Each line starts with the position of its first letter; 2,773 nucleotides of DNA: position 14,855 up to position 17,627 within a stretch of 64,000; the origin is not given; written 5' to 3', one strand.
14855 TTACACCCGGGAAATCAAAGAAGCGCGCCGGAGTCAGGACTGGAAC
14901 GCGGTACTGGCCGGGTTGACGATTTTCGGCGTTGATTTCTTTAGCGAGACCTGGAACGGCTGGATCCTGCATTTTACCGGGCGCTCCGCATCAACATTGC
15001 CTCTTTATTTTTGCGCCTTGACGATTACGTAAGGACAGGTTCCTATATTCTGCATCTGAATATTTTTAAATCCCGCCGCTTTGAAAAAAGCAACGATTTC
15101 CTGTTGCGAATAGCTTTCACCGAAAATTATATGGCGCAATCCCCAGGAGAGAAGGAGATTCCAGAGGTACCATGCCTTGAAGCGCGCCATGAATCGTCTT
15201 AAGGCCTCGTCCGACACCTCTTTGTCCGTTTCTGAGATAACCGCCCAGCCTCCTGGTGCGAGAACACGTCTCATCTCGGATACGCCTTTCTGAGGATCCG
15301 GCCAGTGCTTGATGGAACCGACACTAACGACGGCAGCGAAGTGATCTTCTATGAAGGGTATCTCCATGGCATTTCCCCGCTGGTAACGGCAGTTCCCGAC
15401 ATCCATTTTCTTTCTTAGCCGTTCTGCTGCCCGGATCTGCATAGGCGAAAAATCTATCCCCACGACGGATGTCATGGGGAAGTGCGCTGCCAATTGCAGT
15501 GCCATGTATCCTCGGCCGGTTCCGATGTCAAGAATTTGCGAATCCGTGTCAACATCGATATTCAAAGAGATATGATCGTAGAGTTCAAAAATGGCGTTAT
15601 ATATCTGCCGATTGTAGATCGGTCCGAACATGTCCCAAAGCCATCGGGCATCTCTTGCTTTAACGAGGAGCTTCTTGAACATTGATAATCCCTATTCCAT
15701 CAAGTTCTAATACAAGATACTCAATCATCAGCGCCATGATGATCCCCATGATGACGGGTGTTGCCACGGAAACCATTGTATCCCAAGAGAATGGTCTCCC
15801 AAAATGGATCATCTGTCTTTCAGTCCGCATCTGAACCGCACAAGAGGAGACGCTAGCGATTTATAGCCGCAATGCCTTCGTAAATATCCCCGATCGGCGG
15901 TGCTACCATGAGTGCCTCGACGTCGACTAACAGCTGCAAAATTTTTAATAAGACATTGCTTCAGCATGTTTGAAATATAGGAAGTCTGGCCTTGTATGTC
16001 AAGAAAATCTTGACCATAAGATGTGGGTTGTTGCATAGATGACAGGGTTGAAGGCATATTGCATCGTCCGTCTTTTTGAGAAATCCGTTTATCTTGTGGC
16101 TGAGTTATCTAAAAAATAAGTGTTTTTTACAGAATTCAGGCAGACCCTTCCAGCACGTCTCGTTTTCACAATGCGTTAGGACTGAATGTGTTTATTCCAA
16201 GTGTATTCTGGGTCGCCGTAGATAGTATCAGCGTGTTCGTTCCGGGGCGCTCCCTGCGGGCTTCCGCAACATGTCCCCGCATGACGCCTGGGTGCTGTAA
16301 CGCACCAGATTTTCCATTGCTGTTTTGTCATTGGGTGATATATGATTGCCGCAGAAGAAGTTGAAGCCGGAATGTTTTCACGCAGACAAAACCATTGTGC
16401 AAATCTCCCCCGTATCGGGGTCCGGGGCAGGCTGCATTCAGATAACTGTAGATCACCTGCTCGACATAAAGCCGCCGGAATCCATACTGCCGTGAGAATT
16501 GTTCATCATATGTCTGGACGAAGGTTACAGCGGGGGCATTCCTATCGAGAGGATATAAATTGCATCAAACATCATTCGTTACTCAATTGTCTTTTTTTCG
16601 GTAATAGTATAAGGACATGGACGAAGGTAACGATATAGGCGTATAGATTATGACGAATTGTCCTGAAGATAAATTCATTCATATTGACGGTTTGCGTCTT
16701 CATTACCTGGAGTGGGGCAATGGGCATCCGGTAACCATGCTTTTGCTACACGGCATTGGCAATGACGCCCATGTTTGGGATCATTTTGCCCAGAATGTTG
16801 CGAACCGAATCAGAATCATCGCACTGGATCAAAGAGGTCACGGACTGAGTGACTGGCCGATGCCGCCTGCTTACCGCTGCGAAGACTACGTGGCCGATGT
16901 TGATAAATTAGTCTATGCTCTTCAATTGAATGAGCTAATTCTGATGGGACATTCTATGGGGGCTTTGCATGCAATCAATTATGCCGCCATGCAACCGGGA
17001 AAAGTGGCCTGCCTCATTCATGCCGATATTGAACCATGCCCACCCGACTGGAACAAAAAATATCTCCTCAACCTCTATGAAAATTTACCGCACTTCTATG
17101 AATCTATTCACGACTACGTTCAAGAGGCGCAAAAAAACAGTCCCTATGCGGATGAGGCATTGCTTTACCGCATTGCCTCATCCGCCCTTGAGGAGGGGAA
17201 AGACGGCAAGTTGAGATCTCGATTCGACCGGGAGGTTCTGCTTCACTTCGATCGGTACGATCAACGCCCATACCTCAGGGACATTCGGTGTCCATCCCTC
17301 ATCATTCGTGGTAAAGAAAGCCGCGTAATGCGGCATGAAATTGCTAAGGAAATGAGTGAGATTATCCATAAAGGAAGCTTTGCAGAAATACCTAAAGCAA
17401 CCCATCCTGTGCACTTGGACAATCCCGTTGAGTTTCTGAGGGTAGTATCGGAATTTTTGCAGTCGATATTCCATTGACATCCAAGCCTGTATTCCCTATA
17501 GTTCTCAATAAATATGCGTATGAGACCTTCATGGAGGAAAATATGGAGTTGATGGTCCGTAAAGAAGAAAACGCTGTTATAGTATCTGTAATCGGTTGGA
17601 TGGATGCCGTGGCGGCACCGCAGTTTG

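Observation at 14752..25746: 10.5-kb accessory block bracketed by a decayed duplicate of the 5' end of a membrane-protein gene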

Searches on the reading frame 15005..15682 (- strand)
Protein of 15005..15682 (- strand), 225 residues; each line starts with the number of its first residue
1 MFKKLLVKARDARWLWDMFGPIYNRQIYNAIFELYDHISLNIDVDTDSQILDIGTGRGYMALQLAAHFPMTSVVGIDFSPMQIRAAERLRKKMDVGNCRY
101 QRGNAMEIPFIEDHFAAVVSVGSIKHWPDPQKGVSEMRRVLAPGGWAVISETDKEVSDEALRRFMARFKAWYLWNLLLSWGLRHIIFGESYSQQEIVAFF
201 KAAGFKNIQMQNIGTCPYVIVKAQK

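Call 7: search_protein_families(library=pfam, proteins=[window:15005-15682:-], max_evalue=0.01)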
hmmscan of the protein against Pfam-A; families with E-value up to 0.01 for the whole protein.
window:15005-15682:- (225 aa): 19 families
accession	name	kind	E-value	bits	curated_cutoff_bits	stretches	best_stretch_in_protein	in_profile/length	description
PF13649.12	Methyltransf_25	-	8.4e-22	78.1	27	1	50-145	1-97/97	Methyltransferase domain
PF08241.18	Methyltransf_11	-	4.7e-21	75.7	21.2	1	51-149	1-95/95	Methyltransferase domain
PF13847.12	Methyltransf_31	-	1.3e-19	70.8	27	1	47-170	4-128/145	Methyltransferase domain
PF13489.12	Methyltransf_23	-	2.6e-19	70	27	1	23-209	1-163/164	Methyltransferase domain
PF01209.24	Ubie_methyltran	-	6.3e-16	58.9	20.1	1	44-164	45-166/233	ubiE/COQ5 methyltransferase family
PF08242.18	Methyltransf_12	-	2.5e-15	57.4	30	1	51-146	1-97/98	Methyltransferase domain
PF02390.23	Methyltransf_4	-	1.2e-08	35.1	24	1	49-141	4-95/173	Putative methyltransferase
PF02353.26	CMAS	-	6.9e-07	29.3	27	1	33-213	49-218/273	Mycolic acid cyclopropane synthetase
PF05175.20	MTS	-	8.9e-06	25.9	23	1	42-120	27-104/170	Methyltransferase small domain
PF08003.17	Methyltransf_9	-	1.1e-05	25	23.8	1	44-149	113-217/315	Protein of unknown function (DUF1698)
PF13679.12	Methyltransf_32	-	3.4e-05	24.3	27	1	34-105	12-89/143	Methyltransferase domain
PF24675.1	NpmA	-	0.00015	21.5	60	1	47-91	24-69/214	16S rRNA (adenine(1408)-N(1))-methyltransferase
PF01135.25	PCMT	-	0.00045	20.5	20.3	1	43-97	70-125/210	Protein-L-isoaspartate(D-aspartate) O-methyltransferase (PCMT)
PF12847.13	Methyltransf_18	-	0.0018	18.8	27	0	44-97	12-65/151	Methyltransferase domain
PF06325.19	PrmA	-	0.002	18.2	22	1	44-91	159-205/296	Ribosomal protein L11 methyltransferase (PrmA)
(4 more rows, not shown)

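Call 30: find_homologous_proteins(query=window:15005-15682:-, max_evalue=1e-20)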
Query window:15005-15682:- (225 aa): 98 proteins with E <= 1e-20 among 806 candidates.
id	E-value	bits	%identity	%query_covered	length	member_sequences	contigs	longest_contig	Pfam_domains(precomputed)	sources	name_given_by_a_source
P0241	1.5e-150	517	100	100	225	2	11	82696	PF13847.13,PF13489.13,PF08003.18,PF02353.27,PF05175.21,PF13649.13,PF02390.24,PF01209.25,PF08241.19,PF08242.19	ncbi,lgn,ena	-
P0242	1.0e-137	475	92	100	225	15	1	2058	PF13847.13,PF13489.13,PF08003.18,PF02353.27,PF05175.21,PF13649.13,PF02390.24,PF01209.25,PF08241.19,PF08242.19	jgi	-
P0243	2.6e-131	454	88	100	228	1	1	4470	PF13847.13,PF13489.13,PF08003.18,PF05175.21,PF13649.13,PF02390.24,PF01209.25,PF08241.19,PF08242.19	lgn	-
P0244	1.1e-101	357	68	100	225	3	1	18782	PF13847.13,PF13489.13,PF08003.18,PF02353.27,PF05175.21,PF13649.13,PF13679.13,PF01209.25,PF08241.19,PF08242.19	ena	-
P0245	7.0e-99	348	67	100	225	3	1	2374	PF13847.13,PF13489.13,PF08003.18,PF05175.21,PF13649.13,PF02390.24,PF13679.13,PF01209.25,PF08241.19,PF08242.19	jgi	jgi:ubiquinone/menaquinone biosynthesis C-methylase UbiE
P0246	7.1e-99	348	66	100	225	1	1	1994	PF13847.13,PF13489.13,PF08003.18,PF02353.27,PF05175.21,PF13649.13,PF13679.13,PF01209.25,PF08241.19,PF08242.19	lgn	-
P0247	1.8e-98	346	67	100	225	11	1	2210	PF13847.13,PF13489.13,PF08003.18,PF05175.21,PF13649.13,PF13679.13,PF01209.25,PF08241.19,PF08242.19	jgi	jgi:SAM-dependent methyltransferase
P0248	2.1e-98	346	64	100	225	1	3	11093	PF13847.13,PF13489.13,PF05175.21,PF13649.13,PF02390.24,PF13679.13,PF01209.25,PF08241.19,PF08242.19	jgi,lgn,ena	-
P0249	3.6e-98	345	65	100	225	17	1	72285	PF13847.13,PF13489.13,PF08003.18,PF02353.27,PF05175.21,PF13649.13,PF13679.13,PF01209.25,PF08241.19,PF08242.19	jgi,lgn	jgi:ubiquinone/menaquinone biosynthesis C-methylase UbiE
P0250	4.3e-98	345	65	100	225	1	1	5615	PF13847.13,PF13489.13,PF08003.18,PF02353.27,PF05175.21,PF13649.13,PF13679.13,PF01209.25,PF08241.19,PF08242.19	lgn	-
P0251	1.2e-97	344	64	100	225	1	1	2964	PF13847.13,PF13489.13,PF05175.21,PF13649.13,PF13679.13,PF01209.25,PF08241.19,PF08242.19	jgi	jgi:ubiquinone/menaquinone biosynthesis C-methylase UbiE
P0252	1.8e-97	343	64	100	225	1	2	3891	PF13847.13,PF13489.13,PF05175.21,PF13649.13,PF13679.13,PF01209.25,PF08241.19,PF08242.19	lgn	-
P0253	2.2e-97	343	63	100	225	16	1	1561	PF13847.13,PF13489.13,PF05175.21,PF13649.13,PF02390.24,PF13679.13,PF01209.25,PF08241.19,PF08242.19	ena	-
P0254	1.1e-95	337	64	100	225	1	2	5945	PF13847.13,PF13489.13,PF05175.21,PF13649.13,PF02390.24,PF13679.13,PF01209.25,PF08241.19,PF08242.19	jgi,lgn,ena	-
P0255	4.6e-95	335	63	100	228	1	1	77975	PF13847.13,PF13489.13,PF05175.21,PF13649.13,PF02390.24,PF13679.13,PF01209.25,PF08241.19,PF08242.19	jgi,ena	-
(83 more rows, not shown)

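Call 31: find_encoding_contigs(protein=P0243, flank=10000, max_places=3)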
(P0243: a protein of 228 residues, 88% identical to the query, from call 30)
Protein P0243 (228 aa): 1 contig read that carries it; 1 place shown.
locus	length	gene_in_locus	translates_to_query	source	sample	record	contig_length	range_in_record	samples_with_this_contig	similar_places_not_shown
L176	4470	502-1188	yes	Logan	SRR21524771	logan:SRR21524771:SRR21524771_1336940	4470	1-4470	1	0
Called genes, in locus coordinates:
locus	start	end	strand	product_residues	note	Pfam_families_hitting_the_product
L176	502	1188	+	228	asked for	PF01209:Ubie_methyltran, PF13489:Methyltransf_23, PF05175:MTS (weak), PF08003:Methyltransf_9 (weak), PF13649:Methyltransf_25, PF13847:Methyltransf_31, PF08241:Methyltransf_11, PF08242:Methyltransf_12, +1 more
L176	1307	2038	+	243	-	PF00588:SpoU_methylase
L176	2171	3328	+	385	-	PF00465:Fe-ADH, PF13685:Fe-ADH_2, PF25137:ADH_Fe_C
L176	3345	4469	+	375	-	?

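Call 32: find_encoding_contigs(protein=P0241, flank=10000, max_places=8)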
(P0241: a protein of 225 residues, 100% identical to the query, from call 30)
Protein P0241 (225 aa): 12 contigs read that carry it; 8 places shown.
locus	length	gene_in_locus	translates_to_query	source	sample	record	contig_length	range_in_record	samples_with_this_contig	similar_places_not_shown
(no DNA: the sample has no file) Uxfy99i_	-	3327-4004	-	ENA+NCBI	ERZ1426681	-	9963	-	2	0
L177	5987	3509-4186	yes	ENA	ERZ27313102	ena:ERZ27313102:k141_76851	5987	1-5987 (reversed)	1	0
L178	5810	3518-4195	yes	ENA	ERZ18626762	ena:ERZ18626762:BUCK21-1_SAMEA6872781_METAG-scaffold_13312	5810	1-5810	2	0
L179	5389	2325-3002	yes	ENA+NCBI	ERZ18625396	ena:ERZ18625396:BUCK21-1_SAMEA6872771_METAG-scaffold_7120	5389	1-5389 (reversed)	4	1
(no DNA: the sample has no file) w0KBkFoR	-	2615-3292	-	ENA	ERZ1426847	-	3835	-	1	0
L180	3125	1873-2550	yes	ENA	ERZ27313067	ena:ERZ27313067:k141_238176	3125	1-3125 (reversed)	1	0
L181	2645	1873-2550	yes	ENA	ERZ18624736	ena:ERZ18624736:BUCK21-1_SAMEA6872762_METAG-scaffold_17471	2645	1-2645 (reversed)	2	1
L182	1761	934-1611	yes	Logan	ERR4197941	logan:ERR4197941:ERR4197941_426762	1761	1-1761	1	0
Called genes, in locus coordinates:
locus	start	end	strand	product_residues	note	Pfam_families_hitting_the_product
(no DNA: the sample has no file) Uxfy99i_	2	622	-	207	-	?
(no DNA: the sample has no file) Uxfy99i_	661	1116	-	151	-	PF13581:HATPase_c_2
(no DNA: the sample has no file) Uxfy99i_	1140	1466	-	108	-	PF01740:STAS, PF13466:STAS_2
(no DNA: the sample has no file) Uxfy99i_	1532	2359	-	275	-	PF12146:Hydrolase_4, PF00561:Abhydrolase_1, PF12697:Abhydrolase_6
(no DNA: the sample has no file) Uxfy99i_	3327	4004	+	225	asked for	PF01209:Ubie_methyltran, PF02353:CMAS (weak), PF13489:Methyltransf_23, PF02390:Methyltransf_4, PF13649:Methyltransf_25, PF13847:Methyltransf_31, PF08241:Methyltransf_11, PF08242:Methyltransf_12, +2 more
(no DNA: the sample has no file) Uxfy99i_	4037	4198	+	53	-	-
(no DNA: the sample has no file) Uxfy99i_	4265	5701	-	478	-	PF00749:tRNA-synt_1c, PF19269:Anticodon_2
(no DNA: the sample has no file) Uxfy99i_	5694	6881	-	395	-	PF01128:IspD, PF12804:NTP_transf_3, PF02542:YgbB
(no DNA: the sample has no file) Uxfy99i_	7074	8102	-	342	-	PF27675:YCF81_N, PF01850:PIN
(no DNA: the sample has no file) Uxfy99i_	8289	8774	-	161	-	PF02559:CarD_TRCF_RID, PF21095:CarD_C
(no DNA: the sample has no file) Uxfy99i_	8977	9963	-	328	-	?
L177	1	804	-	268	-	?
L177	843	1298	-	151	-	PF13581:HATPase_c_2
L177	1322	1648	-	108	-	PF01740:STAS, PF13466:STAS_2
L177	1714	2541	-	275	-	PF12146:Hydrolase_4, PF00561:Abhydrolase_1, PF12697:Abhydrolase_6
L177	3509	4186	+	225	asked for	PF01209:Ubie_methyltran, PF02353:CMAS (weak), PF13489:Methyltransf_23, PF02390:Methyltransf_4, PF13649:Methyltransf_25, PF13847:Methyltransf_31, PF08241:Methyltransf_11, PF08242:Methyltransf_12, +2 more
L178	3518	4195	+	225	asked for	PF01209:Ubie_methyltran, PF02353:CMAS (weak), PF13489:Methyltransf_23, PF02390:Methyltransf_4, PF13649:Methyltransf_25, PF13847:Methyltransf_31, PF08241:Methyltransf_11, PF08242:Methyltransf_12, +2 more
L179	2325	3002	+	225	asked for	PF01209:Ubie_methyltran, PF02353:CMAS (weak), PF13489:Methyltransf_23, PF02390:Methyltransf_4, PF13649:Methyltransf_25, PF13847:Methyltransf_31, PF08241:Methyltransf_11, PF08242:Methyltransf_12, +2 more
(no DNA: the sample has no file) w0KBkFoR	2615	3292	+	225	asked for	PF01209:Ubie_methyltran, PF02353:CMAS (weak), PF13489:Methyltransf_23, PF02390:Methyltransf_4, PF13649:Methyltransf_25, PF13847:Methyltransf_31, PF08241:Methyltransf_11, PF08242:Methyltransf_12, +2 more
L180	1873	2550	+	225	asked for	PF01209:Ubie_methyltran, PF02353:CMAS (weak), PF13489:Methyltransf_23, PF02390:Methyltransf_4, PF13649:Methyltransf_25, PF13847:Methyltransf_31, PF08241:Methyltransf_11, PF08242:Methyltransf_12, +2 more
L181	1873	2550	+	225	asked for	PF01209:Ubie_methyltran, PF02353:CMAS (weak), PF13489:Methyltransf_23, PF02390:Methyltransf_4, PF13649:Methyltransf_25, PF13847:Methyltransf_31, PF08241:Methyltransf_11, PF08242:Methyltransf_12, +2 more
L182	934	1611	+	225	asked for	PF01209:Ubie_methyltran, PF02353:CMAS (weak), PF13489:Methyltransf_23, PF02390:Methyltransf_4, PF13649:Methyltransf_25, PF13847:Methyltransf_31, PF08241:Methyltransf_11, PF08242:Methyltransf_12, +2 more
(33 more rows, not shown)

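Call 33: find_encoding_contigs(protein=P0244, flank=10000, max_places=2)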
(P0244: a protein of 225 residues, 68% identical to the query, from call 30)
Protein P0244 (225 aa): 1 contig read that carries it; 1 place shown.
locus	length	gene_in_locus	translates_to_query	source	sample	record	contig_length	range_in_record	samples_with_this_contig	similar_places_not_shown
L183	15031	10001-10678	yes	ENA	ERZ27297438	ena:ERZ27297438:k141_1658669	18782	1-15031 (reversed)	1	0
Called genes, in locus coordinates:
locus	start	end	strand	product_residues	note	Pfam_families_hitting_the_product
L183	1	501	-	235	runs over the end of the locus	PF00528:BPD_transp_1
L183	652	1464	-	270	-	PF00497:SBP_bac_3, PF10613:Lig_chan-Glu_bd (weak)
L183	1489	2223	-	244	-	PF13555:AAA_29 (faint), PF02463:SMC_N, PF09818:ABC_ATPase (faint), PF00005:ABC_tran, PF13304:AAA_21 (weak)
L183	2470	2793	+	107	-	PF24460:DUF7575 (faint), PF13248:Zn_ribbon_3 (weak)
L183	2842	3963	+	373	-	PF01571:GCV_T, PF08669:GCV_T_C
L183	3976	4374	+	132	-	PF01597:GCV_H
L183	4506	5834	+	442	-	PF02347:GDC-P, PF00266:Aminotran_5 (weak)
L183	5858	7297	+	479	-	PF02347:GDC-P (faint), PF21478:GcvP2_C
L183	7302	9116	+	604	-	PF04055:Radical_SAM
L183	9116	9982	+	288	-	PF16881:LIAS_N, PF04055:Radical_SAM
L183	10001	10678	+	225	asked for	PF01209:Ubie_methyltran, PF13489:Methyltransf_23, PF05175:MTS, PF08003:Methyltransf_9, PF13649:Methyltransf_25, PF13847:Methyltransf_31, PF08241:Methyltransf_11, PF08242:Methyltransf_12, +2 more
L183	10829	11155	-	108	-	-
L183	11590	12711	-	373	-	PF12679:ABC2_membrane_2, PF12698:ABC2_membrane_3, PF01061:ABC2_membrane, PF12730:ABC2_membrane_4 (weak)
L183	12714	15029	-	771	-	?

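Call 44: find_encoding_contigs(protein=P0242, flank=10000, max_places=10)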
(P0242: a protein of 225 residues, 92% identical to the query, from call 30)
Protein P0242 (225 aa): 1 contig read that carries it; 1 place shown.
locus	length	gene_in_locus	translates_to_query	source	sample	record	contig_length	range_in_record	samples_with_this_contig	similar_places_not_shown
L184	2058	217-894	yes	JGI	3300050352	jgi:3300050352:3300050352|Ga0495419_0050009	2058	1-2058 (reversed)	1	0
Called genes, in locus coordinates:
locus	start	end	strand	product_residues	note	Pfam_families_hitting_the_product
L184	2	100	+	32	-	?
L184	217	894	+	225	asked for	PF01209:Ubie_methyltran, PF02353:CMAS (weak), PF13489:Methyltransf_23, PF05175:MTS (weak), PF13649:Methyltransf_25, PF13847:Methyltransf_31, PF08241:Methyltransf_11, PF08242:Methyltransf_12, +2 more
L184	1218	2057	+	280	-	?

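Call 64: search_protein_families(library=pfam, proteins=[L184:1218-2057:+], max_evalue=0.001)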
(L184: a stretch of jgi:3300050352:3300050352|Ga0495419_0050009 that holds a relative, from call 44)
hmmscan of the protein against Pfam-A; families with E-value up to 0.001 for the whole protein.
L184:1218-2057:+ (280 aa): 8 families
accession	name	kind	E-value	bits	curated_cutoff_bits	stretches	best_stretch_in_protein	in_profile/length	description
PF00023.36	Ank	-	7.9e-22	76.6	21.1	2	100-130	3-33/33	Ankyrin repeat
PF12796.13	Ank_2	-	4.9e-20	72.3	27.3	2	96-158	21-85/90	Ankyrin repeats (3 copies)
PF13637.12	Ank_4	-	8.2e-14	51.8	22.7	1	70-119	9-50/50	Ankyrin repeats (many copies)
PF13606.12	Ank_3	-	2.5e-13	49.1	22.3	1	57-85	2-29/30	Ankyrin repeat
PF13857.12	Ank_5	-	6.3e-10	39.6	27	1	94-140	6-56/56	Ankyrin repeats (many copies)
PF24521.3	Ank_KRIT1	-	1.1e-07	32.1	80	1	23-146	17-131/149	KRIT1 ankyrin-repeats domain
PF00656.27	Peptidase_C14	-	8.6e-06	26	21.4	1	202-280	3-79/233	Caspase domain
PF23745.1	ANK_LRRK2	-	6.5e-05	23.2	27.5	0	24-82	31-88/130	LRRK2 ANK repeat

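Call 67: search_protein_families(library=padloc, proteins=[window:15005-15682:-], max_evalue=0.00001)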
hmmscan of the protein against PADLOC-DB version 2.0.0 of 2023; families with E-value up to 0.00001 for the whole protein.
window:15005-15682:- (225 aa): 1 family
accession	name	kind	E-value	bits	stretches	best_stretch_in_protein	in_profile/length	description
PDLC04134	mad2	-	7e-21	72.6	1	31-166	276-414/492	mads_2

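Call 68: search_protein_families(library=ncbifam, proteins=[window:15005-15682:-], max_evalue=0.00001)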
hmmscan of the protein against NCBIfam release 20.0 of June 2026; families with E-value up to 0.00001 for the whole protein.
window:15005-15682:- (225 aa): 32 families (the best 25 are shown)
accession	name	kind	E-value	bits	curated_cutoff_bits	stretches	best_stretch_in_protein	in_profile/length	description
NF001244.0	PRK00216.1-5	equivalog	1.1e-18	67.4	216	1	45-183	47-182/236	bifunctional demethylmenaquinone methyltransferase/2-methoxy-6-polyprenyl-1,4-benzoquinol methylase UbiE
TIGR01934.1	MenG_MenH_UbiE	subfamily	2.3e-18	66.3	158.35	1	42-203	35-192/223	ubiquinone/menaquinone biosynthesis methyltransferase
NF041536.1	ArsM_DUF2284_UU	exception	1.3e-15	56.7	575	1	44-172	74-201/459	arsenite methyltransferase/DUF2284 domain selenoprotein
NF041537.1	ArsM_AhpD_UU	exception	1.5e-15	56.8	510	1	45-208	75-225/345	arsenite methyltransferase/AhpD domain selenoprotein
NF001243.0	PRK00216.1-4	equivalog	3.3e-15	56.1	235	1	40-169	41-171/237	demethylmenaquinone methyltransferase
TIGR02752.1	MenG_heptapren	equivalog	1.6e-14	54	419.85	1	41-155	40-155/231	demethylmenaquinone methyltransferase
NF045667.1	MTase_DVU1556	equivalog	2.1e-14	53.5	155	1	41-206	17-161/213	DVU_1556 family methyltransferase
NF052510.1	methyltran_MpqE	exception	1.4e-13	50.8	335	1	42-177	42-174/234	methyl-plastoquinone biosynthesis methyltransferase MpqE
NF045825.1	FAmtase_mtf2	equivalog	2.5e-13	49.8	400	1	32-150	45-159/248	fatty-acid O-methyltransferase Mtf2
NF047649.1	MTase_UXPK_star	exception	1.5e-12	47.1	460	1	47-150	78-182/283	methyltransferase/UXPK-star double selenoprotein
TIGR02072.1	BioC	equivalog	1.7e-12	47.7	184.95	1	45-152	33-135/244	malonyl-ACP O-methyltransferase BioC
NF045823.1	PthPhpthDimycoMt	equivalog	3.6e-12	46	300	1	32-149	53-166/256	phthiotriol/phenolphthiotriol dimycocerosates methyltransferase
NF008823.0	PRK11873.1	subfamily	6.5e-12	45.5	263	1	48-151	79-183/272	arsenite methyltransferase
TIGR01983.1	UbiG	equivalog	9.9e-12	44.6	102.95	1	46-158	49-160/228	bifunctional 2-polyprenyl-6-hydroxyphenol methylase/3-demethylubiquinol 3-O-methyltransferase UbiG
NF040539.1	AST_met_ArsM_2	exception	2.7e-11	43.8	240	1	45-149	55-163/262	putative arsinothricin biosynthesis methyltransferase ArsM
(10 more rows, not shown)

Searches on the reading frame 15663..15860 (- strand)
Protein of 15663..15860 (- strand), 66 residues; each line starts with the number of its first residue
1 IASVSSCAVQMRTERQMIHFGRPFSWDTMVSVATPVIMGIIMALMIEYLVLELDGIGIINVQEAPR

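Call 41: search_protein_families(library=pfam, proteins=[window:15663-15860:-], max_evalue=5)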
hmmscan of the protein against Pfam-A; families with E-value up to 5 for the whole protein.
seq(66 aa): 0 families

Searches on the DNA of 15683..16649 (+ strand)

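Call 50: search_dna_similar(query=window:15683-16649:+, collection=plasmids, mode=distant, max_rows=5)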
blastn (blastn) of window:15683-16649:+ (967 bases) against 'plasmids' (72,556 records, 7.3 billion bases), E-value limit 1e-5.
No match.

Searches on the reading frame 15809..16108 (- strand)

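Call 8: search_protein_families(library=pfam, proteins=[window:15809-16057:-], max_evalue=0.01)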
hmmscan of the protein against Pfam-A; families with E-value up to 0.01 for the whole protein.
window:15809-16057:- (82 aa): 0 families

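Call 41: search_protein_families(library=pfam, proteins=[window:15812-16108:-], max_evalue=5)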
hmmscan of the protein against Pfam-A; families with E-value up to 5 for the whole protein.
seq(99 aa): 1 family
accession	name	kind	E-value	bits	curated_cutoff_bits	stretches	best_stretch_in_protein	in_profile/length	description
PF14152.11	YfhE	-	0.19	12.3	27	1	12-35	2-24/36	YfhE-like protein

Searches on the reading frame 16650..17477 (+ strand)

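Call 7: search_protein_families(library=pfam, proteins=[window:16650-17477:+], max_evalue=0.01)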
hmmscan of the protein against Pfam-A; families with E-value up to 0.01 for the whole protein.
window:16650-17477:+ (275 aa): 5 families
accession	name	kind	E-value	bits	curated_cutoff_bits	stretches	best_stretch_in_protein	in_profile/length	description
PF00561.26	Abhydrolase_1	-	6.4e-27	95.2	25.8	1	29-259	2-245/245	alpha/beta hydrolase fold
PF12697.13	Abhydrolase_6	-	1.9e-22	81.4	26.3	1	31-263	2-215/217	Alpha/beta hydrolase family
PF12146.15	Hydrolase_4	-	8e-19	68.3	27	1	29-257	6-237/239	Serine aminopeptidase, S33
PF02230.22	Abhydrolase_2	-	0.0014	18.9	23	0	28-51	15-38/217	Phospholipase/Carboxylesterase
PF03096.20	Ndr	-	0.0015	17.7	23.3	1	78-271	83-277/283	Ndr family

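Call 67: search_protein_families(library=padloc, proteins=[window:16650-17477:+], max_evalue=0.00001)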
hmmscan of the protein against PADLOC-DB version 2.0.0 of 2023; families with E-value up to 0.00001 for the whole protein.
window:16650-17477:+ (275 aa): 0 families
